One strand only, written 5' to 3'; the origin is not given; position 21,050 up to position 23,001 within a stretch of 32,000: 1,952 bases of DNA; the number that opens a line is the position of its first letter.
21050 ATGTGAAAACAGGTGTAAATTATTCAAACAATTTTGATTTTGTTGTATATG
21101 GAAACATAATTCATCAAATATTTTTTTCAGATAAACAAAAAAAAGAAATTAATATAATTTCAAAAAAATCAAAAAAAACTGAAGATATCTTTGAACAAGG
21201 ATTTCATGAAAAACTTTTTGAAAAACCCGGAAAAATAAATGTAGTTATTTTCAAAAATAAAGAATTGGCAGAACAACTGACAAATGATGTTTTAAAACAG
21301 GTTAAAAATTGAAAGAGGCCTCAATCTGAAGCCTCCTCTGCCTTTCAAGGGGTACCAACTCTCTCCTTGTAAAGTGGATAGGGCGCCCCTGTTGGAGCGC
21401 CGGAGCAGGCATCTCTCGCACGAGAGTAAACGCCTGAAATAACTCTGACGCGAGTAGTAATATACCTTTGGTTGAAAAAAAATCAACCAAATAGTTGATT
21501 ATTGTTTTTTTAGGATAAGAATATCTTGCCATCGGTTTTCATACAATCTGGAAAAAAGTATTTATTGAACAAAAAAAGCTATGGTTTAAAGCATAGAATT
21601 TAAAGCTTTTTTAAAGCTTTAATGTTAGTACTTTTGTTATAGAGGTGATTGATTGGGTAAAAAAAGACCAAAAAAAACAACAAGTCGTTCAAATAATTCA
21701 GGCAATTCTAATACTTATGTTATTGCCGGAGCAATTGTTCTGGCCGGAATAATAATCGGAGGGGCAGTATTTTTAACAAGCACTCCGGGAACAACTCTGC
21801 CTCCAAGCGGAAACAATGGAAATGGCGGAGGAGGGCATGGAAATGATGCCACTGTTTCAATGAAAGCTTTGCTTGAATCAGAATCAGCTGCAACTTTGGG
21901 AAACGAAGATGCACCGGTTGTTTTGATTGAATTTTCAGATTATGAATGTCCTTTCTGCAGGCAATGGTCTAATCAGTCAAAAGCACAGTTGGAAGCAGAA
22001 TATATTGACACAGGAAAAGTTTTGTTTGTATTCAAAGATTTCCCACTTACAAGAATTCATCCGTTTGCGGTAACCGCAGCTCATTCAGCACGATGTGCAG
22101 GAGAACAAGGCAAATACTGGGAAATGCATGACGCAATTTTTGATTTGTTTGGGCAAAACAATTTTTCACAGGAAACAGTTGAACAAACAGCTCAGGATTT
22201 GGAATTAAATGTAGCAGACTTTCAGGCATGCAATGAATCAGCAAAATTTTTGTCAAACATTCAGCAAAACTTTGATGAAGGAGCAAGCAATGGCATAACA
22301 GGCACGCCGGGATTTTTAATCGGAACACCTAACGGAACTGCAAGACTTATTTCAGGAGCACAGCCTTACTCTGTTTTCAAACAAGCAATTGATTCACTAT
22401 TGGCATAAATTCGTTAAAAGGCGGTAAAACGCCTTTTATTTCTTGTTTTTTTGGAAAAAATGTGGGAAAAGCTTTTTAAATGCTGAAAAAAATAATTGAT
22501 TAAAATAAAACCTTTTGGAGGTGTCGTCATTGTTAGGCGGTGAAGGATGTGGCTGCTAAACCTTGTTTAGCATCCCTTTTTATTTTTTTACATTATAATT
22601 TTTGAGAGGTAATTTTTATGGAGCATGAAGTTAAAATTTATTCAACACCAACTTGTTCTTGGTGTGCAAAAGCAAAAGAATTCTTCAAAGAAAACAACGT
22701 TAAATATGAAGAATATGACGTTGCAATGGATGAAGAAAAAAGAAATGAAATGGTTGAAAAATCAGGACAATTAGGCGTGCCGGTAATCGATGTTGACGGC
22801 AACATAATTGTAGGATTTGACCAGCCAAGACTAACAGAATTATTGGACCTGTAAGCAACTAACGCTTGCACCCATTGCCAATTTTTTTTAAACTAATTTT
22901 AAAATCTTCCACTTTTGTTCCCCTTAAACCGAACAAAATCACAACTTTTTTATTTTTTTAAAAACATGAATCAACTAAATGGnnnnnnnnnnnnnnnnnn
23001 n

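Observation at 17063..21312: Operon of five deeply diverged tandem paralogs: winged helix fused to an unrecognised ~190-aa domain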

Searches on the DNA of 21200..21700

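Call 20: search_rna_families(source=window, start=21200, end=21700, threshold=evalue, max_evalue=1, show_alignments=2)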
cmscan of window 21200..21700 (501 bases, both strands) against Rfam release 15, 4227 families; matches with E-value up to 1: 1.
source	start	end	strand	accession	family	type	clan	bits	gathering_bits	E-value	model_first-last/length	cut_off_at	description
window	21636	21700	-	RF02060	STnc410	Gene; sRNA;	-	18.3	50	0.12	94-158/158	5'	Enterobacterial sRNA STnc410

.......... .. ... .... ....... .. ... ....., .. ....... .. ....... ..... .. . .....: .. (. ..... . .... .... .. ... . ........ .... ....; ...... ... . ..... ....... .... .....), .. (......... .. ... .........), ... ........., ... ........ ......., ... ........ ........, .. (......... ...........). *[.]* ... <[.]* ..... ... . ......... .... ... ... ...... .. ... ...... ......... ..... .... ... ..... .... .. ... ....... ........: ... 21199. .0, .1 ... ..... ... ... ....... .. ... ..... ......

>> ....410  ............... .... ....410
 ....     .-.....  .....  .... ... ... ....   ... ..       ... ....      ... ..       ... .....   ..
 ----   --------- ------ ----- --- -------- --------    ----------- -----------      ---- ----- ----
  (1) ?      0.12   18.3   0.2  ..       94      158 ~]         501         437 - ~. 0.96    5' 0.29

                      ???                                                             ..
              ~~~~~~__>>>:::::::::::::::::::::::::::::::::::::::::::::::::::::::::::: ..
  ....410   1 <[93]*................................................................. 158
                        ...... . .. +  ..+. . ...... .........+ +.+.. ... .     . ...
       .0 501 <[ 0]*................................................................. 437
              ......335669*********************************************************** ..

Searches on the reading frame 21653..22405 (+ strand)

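Call 11: search_protein_families(library=pfam, proteins=[window:21653-22405:+], max_evalue=0.001)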
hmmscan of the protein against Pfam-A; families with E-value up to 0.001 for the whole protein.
window:21653-22405:+ (251 aa): 3 families
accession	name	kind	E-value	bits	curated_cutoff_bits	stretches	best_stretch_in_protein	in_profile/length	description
PF13462.12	Thioredoxin_4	-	3.5e-31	109.1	23.2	1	79-247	5-164/165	Thioredoxin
PF01323.26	DSBA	-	1.3e-15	58.1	25.6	1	91-246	2-190/191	DSBA-like thioredoxin domain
PF13098.12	Thioredoxin_2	-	0.00014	22.6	27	1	90-245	8-103/104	Thioredoxin-like domain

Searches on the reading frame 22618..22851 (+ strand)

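Call 11: search_protein_families(library=pfam, proteins=[window:22618-22851:+], max_evalue=0.001)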
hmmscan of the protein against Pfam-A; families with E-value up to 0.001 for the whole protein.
window:22618-22851:+ (78 aa): 5 families
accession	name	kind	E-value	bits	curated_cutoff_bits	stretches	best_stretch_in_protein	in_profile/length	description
PF00462.30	Glutaredoxin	-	7.3e-21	74.6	22.9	1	5-64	1-60/60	Glutaredoxin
PF13417.12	GST_N_3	-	2.1e-06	28.4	22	1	8-64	2-57/75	Glutathione S-transferase, N-terminal domain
PF13192.12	Thioredoxin_3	-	0.00052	20.4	24.8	1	4-64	2-60/76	Thioredoxin domain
PF05768.20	Glrx-like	-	0.00062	20.5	26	1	5-62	2-58/77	Glutaredoxin-like domain (DUF836)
PF04908.21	SH3BGR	-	0.00097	19.7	21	0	21-50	25-54/99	SH3-binding, glutamic acid-rich protein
